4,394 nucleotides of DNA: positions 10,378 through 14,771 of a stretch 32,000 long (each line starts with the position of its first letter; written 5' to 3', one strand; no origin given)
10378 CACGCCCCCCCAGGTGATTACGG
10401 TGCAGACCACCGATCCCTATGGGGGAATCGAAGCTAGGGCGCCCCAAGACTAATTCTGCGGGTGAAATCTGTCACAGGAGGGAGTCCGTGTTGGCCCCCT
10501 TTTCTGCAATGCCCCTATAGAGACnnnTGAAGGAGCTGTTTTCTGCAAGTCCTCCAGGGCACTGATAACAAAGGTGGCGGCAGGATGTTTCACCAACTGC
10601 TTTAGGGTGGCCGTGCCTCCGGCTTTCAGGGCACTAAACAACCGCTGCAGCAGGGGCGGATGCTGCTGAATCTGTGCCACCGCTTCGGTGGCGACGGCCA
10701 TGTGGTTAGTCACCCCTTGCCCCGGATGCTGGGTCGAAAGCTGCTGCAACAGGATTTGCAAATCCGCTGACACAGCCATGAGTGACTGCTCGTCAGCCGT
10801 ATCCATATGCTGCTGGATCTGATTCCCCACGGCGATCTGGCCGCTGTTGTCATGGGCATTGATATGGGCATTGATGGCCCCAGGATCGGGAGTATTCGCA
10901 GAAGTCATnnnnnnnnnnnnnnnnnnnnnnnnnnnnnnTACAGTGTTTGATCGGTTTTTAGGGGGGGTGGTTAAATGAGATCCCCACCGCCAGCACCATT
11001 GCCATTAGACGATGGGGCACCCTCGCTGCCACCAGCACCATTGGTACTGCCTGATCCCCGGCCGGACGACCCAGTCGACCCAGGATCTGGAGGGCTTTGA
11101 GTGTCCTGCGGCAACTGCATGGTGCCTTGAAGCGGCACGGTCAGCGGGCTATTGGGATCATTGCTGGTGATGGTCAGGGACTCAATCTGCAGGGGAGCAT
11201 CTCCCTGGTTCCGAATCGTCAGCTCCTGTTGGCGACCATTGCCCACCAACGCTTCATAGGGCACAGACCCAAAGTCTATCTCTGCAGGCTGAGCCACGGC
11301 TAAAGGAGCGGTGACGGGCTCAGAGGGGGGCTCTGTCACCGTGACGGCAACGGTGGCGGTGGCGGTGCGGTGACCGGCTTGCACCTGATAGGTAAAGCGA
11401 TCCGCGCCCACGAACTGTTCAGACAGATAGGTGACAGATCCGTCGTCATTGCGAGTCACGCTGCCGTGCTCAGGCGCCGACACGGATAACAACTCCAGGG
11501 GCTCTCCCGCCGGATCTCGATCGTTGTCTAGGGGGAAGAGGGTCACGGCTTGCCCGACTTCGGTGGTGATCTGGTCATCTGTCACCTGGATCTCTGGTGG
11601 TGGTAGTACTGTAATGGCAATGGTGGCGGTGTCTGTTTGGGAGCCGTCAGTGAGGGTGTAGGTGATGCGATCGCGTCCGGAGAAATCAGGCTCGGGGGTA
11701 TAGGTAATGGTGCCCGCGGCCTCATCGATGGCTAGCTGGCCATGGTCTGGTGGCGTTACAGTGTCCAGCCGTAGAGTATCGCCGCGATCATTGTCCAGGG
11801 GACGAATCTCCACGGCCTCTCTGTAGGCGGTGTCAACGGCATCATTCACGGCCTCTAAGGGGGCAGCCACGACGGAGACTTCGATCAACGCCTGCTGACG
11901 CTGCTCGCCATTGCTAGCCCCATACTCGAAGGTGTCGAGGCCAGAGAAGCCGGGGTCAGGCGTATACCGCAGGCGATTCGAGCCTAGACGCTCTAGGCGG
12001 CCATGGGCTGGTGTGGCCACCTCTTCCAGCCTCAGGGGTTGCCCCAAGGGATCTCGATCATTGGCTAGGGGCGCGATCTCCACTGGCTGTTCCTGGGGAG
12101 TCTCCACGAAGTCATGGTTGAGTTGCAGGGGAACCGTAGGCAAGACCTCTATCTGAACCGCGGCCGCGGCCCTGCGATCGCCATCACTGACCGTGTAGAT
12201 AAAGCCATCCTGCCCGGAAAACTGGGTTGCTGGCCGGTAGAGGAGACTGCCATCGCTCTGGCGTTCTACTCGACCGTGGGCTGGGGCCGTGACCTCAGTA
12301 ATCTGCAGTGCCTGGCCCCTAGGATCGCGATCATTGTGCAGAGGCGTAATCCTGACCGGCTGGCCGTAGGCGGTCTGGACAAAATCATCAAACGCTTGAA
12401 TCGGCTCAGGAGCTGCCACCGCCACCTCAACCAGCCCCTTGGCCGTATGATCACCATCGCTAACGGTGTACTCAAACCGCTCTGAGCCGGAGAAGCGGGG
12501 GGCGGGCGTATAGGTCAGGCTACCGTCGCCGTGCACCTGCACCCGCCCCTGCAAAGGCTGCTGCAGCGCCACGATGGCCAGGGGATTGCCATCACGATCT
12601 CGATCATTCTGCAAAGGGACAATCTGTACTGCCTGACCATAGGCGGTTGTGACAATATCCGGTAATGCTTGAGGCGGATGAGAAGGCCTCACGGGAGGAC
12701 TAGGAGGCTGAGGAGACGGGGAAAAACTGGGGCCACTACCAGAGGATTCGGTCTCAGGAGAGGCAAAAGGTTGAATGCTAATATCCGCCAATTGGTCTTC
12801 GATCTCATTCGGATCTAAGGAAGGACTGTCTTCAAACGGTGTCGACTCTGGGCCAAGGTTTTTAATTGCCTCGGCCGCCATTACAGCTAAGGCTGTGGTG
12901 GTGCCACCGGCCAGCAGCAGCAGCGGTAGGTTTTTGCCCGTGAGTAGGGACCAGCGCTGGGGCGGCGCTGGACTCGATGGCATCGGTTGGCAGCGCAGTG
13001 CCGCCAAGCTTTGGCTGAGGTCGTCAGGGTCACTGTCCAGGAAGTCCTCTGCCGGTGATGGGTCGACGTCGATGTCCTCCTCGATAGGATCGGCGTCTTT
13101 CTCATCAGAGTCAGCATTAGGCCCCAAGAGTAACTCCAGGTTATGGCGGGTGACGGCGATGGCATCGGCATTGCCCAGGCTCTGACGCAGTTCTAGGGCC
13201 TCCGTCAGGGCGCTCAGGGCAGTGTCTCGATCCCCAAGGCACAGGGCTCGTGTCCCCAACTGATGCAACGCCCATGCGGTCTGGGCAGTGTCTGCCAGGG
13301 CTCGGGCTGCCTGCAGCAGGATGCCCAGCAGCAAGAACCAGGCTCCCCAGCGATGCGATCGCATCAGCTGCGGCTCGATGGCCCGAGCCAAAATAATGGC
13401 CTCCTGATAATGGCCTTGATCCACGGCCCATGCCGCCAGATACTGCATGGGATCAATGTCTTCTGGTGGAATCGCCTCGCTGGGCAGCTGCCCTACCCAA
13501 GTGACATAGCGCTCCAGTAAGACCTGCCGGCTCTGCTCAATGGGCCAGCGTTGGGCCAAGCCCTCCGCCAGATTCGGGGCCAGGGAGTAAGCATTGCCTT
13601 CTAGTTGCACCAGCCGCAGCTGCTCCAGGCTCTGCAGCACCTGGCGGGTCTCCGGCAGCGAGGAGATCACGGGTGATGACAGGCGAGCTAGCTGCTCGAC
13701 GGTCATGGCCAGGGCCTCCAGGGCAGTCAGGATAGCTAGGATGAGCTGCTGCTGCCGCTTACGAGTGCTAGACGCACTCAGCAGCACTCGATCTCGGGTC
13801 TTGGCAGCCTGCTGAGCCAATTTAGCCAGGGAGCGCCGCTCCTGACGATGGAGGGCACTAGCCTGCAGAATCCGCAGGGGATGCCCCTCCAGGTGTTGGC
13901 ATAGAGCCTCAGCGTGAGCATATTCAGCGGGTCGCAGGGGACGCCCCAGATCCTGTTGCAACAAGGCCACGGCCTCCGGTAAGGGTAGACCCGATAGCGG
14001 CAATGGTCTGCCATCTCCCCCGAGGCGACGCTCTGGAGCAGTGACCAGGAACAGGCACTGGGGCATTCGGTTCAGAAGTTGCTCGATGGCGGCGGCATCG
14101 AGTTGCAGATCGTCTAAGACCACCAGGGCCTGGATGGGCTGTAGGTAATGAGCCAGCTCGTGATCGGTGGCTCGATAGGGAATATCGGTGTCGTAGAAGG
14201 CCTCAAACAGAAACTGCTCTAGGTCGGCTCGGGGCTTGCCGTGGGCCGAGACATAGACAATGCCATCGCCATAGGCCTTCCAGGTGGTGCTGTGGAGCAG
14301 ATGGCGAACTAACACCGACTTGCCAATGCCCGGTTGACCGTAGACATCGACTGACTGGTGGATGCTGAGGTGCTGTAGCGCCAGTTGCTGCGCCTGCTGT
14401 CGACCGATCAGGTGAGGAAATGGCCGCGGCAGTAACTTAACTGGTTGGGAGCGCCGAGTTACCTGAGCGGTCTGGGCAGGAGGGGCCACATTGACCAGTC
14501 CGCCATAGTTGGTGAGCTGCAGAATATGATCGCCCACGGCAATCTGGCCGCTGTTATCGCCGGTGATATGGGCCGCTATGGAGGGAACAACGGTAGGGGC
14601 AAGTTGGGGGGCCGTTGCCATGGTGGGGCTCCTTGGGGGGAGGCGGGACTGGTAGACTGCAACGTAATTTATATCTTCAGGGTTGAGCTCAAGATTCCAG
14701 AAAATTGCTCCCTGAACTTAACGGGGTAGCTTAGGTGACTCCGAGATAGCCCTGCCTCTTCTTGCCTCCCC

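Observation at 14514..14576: Near-identical N-terminal peptide tag shared by the STAND NTPase and the downstream small protein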

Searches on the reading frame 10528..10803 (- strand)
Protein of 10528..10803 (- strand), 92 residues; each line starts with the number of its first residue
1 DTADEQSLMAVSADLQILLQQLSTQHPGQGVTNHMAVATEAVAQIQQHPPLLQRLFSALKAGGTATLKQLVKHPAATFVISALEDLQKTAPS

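Call 86: find_related_loci(query=A5, collection=metagenome_contigs, flank=7000)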
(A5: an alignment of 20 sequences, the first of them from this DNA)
Query A5 (92 aa) in metagenome_contigs; peptide patterns used: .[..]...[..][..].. (x = any residue, [..] = any of these).
135 stretches matched a pattern; 99 encode a relative of the query (tblastn E <= 1e-3); the best 80 are kept; 80 distinct loci.
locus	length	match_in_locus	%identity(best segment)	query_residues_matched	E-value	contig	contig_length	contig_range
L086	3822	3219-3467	52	7-89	1e-24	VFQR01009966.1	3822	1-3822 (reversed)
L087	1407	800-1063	49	5-92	1e-24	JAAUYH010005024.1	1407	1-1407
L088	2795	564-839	47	1-92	3e-24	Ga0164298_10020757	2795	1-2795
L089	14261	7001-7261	47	6-92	2e-24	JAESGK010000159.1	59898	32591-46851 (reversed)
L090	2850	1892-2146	48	5-89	4e-24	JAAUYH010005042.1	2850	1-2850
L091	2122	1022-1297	48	1-92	6e-24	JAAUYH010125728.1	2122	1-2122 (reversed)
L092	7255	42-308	48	1-89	9e-24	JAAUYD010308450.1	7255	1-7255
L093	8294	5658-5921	48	3-90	1e-23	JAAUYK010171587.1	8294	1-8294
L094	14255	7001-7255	51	5-89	2e-23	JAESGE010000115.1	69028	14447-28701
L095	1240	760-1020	46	3-89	1e-23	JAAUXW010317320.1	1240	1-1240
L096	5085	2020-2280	48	3-89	3e-23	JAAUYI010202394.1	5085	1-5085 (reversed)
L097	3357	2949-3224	46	1-92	4e-23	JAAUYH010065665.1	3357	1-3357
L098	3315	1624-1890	51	1-89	3e-23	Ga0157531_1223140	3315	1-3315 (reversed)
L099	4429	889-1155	47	4-92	7e-23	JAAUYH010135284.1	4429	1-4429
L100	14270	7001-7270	42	1-90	1e-22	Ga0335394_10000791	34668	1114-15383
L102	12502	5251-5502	48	6-89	1e-22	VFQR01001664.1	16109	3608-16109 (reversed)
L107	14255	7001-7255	45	4-88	8e-22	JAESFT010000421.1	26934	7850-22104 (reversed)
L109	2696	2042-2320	46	1-92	9e-22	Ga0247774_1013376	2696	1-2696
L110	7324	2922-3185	47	5-92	1e-21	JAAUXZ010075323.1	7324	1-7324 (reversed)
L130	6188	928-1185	47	5-90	1e-19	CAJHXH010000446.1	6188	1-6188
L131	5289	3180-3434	48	5-89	1e-19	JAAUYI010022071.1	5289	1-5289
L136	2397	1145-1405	43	3-89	5e-19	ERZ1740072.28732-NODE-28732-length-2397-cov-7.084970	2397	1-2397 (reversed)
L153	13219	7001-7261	44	5-92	6e-18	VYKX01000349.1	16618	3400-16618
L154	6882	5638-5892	40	4-88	9e-18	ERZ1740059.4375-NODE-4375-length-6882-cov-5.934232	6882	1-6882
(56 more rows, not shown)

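Call 91: search_solved_structures(query=A5, max_evalue=1)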
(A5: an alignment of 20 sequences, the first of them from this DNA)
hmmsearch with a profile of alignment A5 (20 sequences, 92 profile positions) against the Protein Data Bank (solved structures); distinct sequences matched with E-value up to 1: 12.
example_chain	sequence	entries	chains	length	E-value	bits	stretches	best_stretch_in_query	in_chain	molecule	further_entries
4r0z_A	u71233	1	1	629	0.0051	20.1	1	15-77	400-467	Protein humpback-2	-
4r10_A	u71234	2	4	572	0.0052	20.1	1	15-77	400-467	Protein humpback-2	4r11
2w2u_A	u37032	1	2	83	0.011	19.1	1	15-72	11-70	HYPOTHETICAL P60 KATANIN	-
7ar9_s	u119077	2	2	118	0.014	18.8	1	33-87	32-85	NUOP7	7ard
2m2e_A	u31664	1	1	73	0.015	18.7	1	13-73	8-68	DnaJ homolog subfamily C member 2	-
6z35_A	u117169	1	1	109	0.04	17.3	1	5-72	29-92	Maquette 2-1ip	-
8tn1_A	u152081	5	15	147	0.07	16.5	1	5-73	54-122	De novo designed 4 helix bundles | De novo designed protein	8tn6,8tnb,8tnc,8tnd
5tgw_A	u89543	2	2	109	0.077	16.4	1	5-72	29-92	PS1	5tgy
9dwa_A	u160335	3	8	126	0.67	13.4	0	17-72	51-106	De novo designed FABLE protein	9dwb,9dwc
6a8j_A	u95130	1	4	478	0.68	13.3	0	18-57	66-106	RTX toxin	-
6a7h_A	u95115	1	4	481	0.68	13.3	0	18-57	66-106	RTX toxin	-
5w6l_A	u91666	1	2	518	0.79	13.1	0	18-57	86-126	RTX repeat-containing cytotoxin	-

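Call 93: search_protein_families(library=pfam, proteins=[L110:3195-5300:+, L102:5554-6288:+, L130:1353-2891:+, L154:4888-5460:+, L107:4594-6804:+, L131:1907-3049:+, L153:4856-6871:+, L136:1418-2260:+, L109:258-1091:+], max_evalue=0.01)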
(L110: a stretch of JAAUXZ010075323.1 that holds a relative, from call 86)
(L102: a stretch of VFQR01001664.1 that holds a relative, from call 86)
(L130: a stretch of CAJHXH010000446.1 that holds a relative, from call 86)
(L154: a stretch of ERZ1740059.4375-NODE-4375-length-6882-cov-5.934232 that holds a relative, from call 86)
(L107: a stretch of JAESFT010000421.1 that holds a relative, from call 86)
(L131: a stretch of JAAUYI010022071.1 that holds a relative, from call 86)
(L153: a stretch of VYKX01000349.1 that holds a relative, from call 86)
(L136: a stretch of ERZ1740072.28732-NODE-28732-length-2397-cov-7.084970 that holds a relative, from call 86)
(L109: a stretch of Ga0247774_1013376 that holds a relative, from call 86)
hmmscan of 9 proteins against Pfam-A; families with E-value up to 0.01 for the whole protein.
L110:3195-5300:+ (702 aa): 4 families
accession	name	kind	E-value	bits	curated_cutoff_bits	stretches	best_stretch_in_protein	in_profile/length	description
PF05729.18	NACHT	-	2.3e-09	37.7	26.7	1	137-288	3-163/167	NACHT domain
PF25199.1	nSTAND_NTPase5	-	0.00046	20.5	34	1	116-161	20-68/145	Novel STAND NTPase 5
PF20720.3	nSTAND3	-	0.0022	18.1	27.2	1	135-161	18-44/155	Novel STAND NTPase 3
PF00580.27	UvrD-helicase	-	0.0033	17.6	23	1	133-166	12-45/271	UvrD/REP helicase N-terminal domain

L102:5554-6288:+ (245 aa): 0 families

L130:1353-2891:+ (513 aa): 1 family
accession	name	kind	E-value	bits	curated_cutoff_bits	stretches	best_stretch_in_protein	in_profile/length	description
PF05226.16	CHASE2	-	1.9e-17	64.1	26.3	1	103-441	8-253/257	CHASE2 domain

L154:4888-5460:+ (191 aa): 1 family
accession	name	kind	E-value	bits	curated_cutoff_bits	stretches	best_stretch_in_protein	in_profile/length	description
PF19744.4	DUF6232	-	2.7e-11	44.4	27.4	1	28-141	3-113/117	Family of unknown function (DUF6232)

L107:4594-6804:+ (737 aa): 14 families
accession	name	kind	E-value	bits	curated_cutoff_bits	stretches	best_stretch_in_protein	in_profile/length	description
PF00515.34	TPR_1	-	1.5e-30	104.2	27.8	3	502-534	2-34/34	Tetratricopeptide repeat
PF07719.23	TPR_2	-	9e-25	85.2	27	2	468-497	2-31/34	Tetratricopeptide repeat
PF13414.12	TPR_11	-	5.6e-24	84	26.8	4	640-681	1-42/42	TPR repeat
PF13431.12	TPR_17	-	1.1e-21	75.7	24.4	2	455-488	1-34/34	Tetratricopeptide repeat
PF13181.12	TPR_8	-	2e-17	62.2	25.7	2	502-533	2-33/34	Tetratricopeptide repeat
PF13432.12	TPR_16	-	6.3e-13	49.3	32.7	1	638-683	2-47/65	Tetratricopeptide repeat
PF14559.12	TPR_19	-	1.4e-11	45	25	1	516-548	6-38/68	Tetratricopeptide repeat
PF23914.1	TPR_CcmH_CycH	-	1.7e-11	44.7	42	0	504-546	53-95/158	Cytochrome c-type biogenesis protein H TPR domain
PF13428.12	TPR_14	-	6.4e-11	42.3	23.5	1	502-543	2-43/44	Tetratricopeptide repeat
PF13371.12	TPR_9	-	5e-09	36.5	35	0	642-698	4-60/73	Tetratricopeptide repeat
PF13424.12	TPR_12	-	9.8e-07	29.3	30.1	0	467-532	3-76/77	Tetratricopeptide repeat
PF13176.12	TPR_7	-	7.4e-06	26.1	27.9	0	469-502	1-34/36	Tetratricopeptide repeat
PF24575.1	TPR_Slam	-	0.00052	20.8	35.2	0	512-546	58-92/104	Surface lipoprotein assembly modifier, N-terminal TPR repeats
PF01239.28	PPTA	-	0.00076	19.5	29.5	0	452-474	4-26/32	Protein prenyltransferase alpha subunit repeat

L131:1907-3049:+ (381 aa): 16 families
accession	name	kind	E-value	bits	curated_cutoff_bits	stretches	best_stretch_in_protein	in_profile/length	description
PF13424.12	TPR_12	-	2.3e-13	50.6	30.1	3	99-162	8-73/77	Tetratricopeptide repeat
PF07719.23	TPR_2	-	1.5e-12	47.1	27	0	136-164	3-31/34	Tetratricopeptide repeat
PF00515.34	TPR_1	-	1.3e-10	41.1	27.8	0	136-164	3-31/34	Tetratricopeptide repeat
PF13431.12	TPR_17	-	1.3e-09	38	24.4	1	45-77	2-33/34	Tetratricopeptide repeat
PF14559.12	TPR_19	-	3e-08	34.3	25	0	32-66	1-35/68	Tetratricopeptide repeat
PF17874.7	TPR_MalT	-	7.2e-07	29.2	45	0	101-207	8-112/336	MalT-like TPR region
PF10300.15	Iml2-TPR_39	-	7.7e-07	28.6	22.2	1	5-88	285-368/467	Iml2/Tetratricopeptide repeat protein 39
PF13428.12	TPR_14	-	5.8e-06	26.9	23.5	0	29-63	8-42/44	Tetratricopeptide repeat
PF13181.12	TPR_8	-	8.5e-06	26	25.7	0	23-55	2-34/34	Tetratricopeptide repeat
PF13432.12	TPR_16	-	0.00014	22.7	32.7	0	27-88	2-62/65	Tetratricopeptide repeat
PF12895.13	ANAPC3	-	0.0003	21.5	27.2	0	134-199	23-80/82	Anaphase-promoting complex, cyclosome, subunit 3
PF13176.12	TPR_7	-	0.00043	20.6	27.9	0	26-51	3-28/36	Tetratricopeptide repeat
PF13174.12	TPR_6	-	0.0013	19.7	26.3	0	23-54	1-32/33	Tetratricopeptide repeat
PF24575.1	TPR_Slam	-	0.0034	18.2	35.2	0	19-76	44-100/104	Surface lipoprotein assembly modifier, N-terminal TPR repeats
PF13374.12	TPR_10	-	0.0038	17.6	27.5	0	29-46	9-26/42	Tetratricopeptide repeat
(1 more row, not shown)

L153:4856-6871:+ (672 aa): 2 families
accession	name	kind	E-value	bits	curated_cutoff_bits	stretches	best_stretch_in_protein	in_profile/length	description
PF00498.31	FHA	-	1.4e-07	32.3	20.7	1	28-93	1-67/67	FHA domain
PF16697.10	Yop-YscD_cpl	-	0.00014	22.5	33.2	1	24-93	15-84/94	Inner membrane component of T3SS, cytoplasmic domain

L136:1418-2260:+ (281 aa): 0 families

L109:258-1091:+ (278 aa): 1 family
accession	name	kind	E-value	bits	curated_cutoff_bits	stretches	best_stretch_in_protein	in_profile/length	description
PF02082.26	Rrf2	-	0.0083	16.7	30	0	30-76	8-54/132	Iron-dependent Transcriptional regulator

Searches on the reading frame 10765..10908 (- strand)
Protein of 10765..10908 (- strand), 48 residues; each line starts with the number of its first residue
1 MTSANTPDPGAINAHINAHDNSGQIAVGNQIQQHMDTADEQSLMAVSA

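Call 67: find_homologous_proteins(query=A7, max_evalue=10)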
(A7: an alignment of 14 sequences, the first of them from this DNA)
Query A7 (14 sequences) (48 aa, profile of the alignment): 6 proteins with E <= 10 among 206 candidates.
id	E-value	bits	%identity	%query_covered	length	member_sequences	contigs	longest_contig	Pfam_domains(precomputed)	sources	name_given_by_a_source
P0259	2.0e-17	80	75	25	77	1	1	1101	-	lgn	-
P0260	3.9e-10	57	69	27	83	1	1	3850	-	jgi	jgi:stress response protein YsnF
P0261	1.9e-9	55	55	46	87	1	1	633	-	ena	-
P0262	5.7e-9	53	48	56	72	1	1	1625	-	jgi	jgi:hypothetical protein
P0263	5.5e-7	47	48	52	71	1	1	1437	-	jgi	jgi:hypothetical protein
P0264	2.0e-5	42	50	46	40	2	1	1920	-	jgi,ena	-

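Call 79: find_encoding_contigs(protein=P0262, flank=3000, max_places=2)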
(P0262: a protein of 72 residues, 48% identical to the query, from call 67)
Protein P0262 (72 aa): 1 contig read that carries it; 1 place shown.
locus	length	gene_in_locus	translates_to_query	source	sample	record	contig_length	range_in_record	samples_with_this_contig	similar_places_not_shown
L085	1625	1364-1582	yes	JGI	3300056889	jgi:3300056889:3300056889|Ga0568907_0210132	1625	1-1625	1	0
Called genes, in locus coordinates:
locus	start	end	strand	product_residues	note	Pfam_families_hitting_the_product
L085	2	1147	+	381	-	?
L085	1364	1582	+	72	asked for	-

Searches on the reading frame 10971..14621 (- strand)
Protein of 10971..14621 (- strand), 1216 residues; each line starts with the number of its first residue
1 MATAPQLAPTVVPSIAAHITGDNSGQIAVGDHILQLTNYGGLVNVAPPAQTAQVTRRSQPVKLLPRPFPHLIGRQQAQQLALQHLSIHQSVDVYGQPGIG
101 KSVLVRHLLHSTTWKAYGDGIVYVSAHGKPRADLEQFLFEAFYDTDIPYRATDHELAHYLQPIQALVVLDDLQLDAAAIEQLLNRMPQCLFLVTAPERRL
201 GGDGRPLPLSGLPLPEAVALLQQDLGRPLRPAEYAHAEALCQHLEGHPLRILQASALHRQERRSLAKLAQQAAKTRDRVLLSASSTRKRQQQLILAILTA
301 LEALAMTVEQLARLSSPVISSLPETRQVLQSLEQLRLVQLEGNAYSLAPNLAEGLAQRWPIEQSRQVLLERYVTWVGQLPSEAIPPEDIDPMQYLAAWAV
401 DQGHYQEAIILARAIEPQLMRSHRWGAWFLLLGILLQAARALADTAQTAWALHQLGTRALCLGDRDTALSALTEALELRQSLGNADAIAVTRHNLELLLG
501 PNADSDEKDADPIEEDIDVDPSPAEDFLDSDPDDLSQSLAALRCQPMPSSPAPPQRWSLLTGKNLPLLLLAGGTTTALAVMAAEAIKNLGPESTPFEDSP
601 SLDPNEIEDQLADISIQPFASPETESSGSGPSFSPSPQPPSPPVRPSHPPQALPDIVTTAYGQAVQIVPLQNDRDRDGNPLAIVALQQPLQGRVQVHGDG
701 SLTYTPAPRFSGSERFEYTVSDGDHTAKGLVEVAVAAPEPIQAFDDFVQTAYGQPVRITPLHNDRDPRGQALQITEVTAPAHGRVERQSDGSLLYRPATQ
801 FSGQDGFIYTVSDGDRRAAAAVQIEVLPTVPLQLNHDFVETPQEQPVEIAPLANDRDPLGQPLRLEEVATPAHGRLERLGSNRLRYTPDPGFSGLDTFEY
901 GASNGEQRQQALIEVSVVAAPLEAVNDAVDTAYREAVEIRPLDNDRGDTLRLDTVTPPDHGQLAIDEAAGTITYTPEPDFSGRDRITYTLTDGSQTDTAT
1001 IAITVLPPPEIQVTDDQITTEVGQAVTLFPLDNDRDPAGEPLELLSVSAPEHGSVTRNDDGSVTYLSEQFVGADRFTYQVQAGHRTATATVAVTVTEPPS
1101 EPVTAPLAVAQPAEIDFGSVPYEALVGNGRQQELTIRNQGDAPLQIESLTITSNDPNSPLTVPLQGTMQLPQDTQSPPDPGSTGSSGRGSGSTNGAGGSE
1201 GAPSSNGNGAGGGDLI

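Call 7: search_protein_families(library=pfam, proteins=[window:10971-14621:-], max_evalue=0.1)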
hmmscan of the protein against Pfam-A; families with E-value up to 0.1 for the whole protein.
window:10971-14621:- (1216 aa): 14 families
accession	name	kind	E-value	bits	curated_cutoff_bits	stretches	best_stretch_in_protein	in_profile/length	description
PF17963.7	Big_9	-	8.8e-85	280.2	23.6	5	649-733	3-88/89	Bacterial Ig domain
PF17892.7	Cadherin_5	-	1.2e-59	198.7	26.5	5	667-735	24-97/98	Cadherin-like domain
PF17803.7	Cadherin_4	-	6.4e-45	152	25.1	5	999-1065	1-71/71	Bacterial cadherin-like domain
PF19076.6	CshA_repeat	-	2.5e-08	34.9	27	1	945-994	44-91/103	Surface adhesin CshA repetitive domain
PF16184.11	Cadherin_3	-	5.3e-06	26.8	25.5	0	943-997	28-97/106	Cadherin-like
PF13424.12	TPR_12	-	3e-05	24.6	30.1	1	436-480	30-76/77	Tetratricopeptide repeat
PF13191.12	AAA_16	-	4.2e-05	24.6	32.6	1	71-193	2-127/167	AAA ATPase domain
PF13401.12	AAA_22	-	0.0002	22.1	27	1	93-184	10-109/130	AAA domain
PF07719.23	TPR_2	-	0.0022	18.4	27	0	450-479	2-31/34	Tetratricopeptide repeat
PF00931.28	NB-ARC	-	0.0029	17.3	23.5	1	89-194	19-134/248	NB-ARC domain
PF20720.3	nSTAND3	-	0.0055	16.9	27.2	1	77-117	6-46/155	Novel STAND NTPase 3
PF13374.12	TPR_10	-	0.015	15.8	27.5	0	448-481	1-34/42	Tetratricopeptide repeat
PF25201.1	nSTAND6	-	0.027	14.9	27.7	1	71-117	1-47/148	Novel STAND NTPase 6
PF22544.2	HYDIN_VesB_CFA65-like_Ig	-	0.097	13.3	25.5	0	1112-1165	7-54/100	HYDIN/CFA65/VesB-like, Ig-like domain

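Call 38: search_protein_families(library=ncbifam, proteins=[window:10971-14621:-], max_evalue=1)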
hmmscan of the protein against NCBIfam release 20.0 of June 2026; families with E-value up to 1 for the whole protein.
window:10971-14621:- (1216 aa): 10 families
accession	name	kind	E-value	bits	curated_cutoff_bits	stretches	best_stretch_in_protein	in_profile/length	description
NF012211.1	tand_rpt_95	domain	1.3e-63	211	90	5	670-736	16-85/98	tandem-95 repeat protein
TIGR04225.1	CshA_fibril_rpt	repeat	3.9e-08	34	60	1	946-1003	46-102/104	fibrillar adhesin CshA-type repeat protein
NF040586.1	FxSxx_TPR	equivalog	1.6e-06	26.9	300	1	83-314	20-251/830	FxSxx-COOH system tetratricopeptide repeat protein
NF012200.0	choice_anch_D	domain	7.9e-06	26.4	45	1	1105-1157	12-62/108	choice-of-anchor D domain-containing protein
TIGR04212.1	GlyGly_RbtA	equivalog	0.00095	17.6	295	0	957-1024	515-586/605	rhombotarget A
NF047897.1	LctobiosidLnbX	equivalog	0.054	11.3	2500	1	934-1130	960-1152/1498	lacto-N-biosidase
NF041717.1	HaaA_phane_TPR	equivalog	0.062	11.4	1125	2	164-278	220-334/882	cyclophane-containing RiPP biosynthesis TPR protein HaaT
TIGR02716.1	C20_methyl_CrtF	equivalog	0.12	11.4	276.1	1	300-349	15-64/306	bacteriochlorophyllide d C-20 methyltransferase BchU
NF038112.1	myxo_dep_M36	subfamily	0.58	7.1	1500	1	972-1105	1341-1479/1604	myxosortase-dependent M36 family metallopeptidase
NF058597.1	CoaZ_rpt_PGGG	domain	0.6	10.2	30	0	1064-1107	40-84/88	choice-of-anchor Z repeating domain-containing protein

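Call 97: search_protein_families(library=padloc, proteins=[window:10971-14621:-], max_evalue=0.01)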
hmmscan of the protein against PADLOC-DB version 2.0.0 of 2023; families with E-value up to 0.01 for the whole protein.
window:10971-14621:- (1216 aa): 0 families
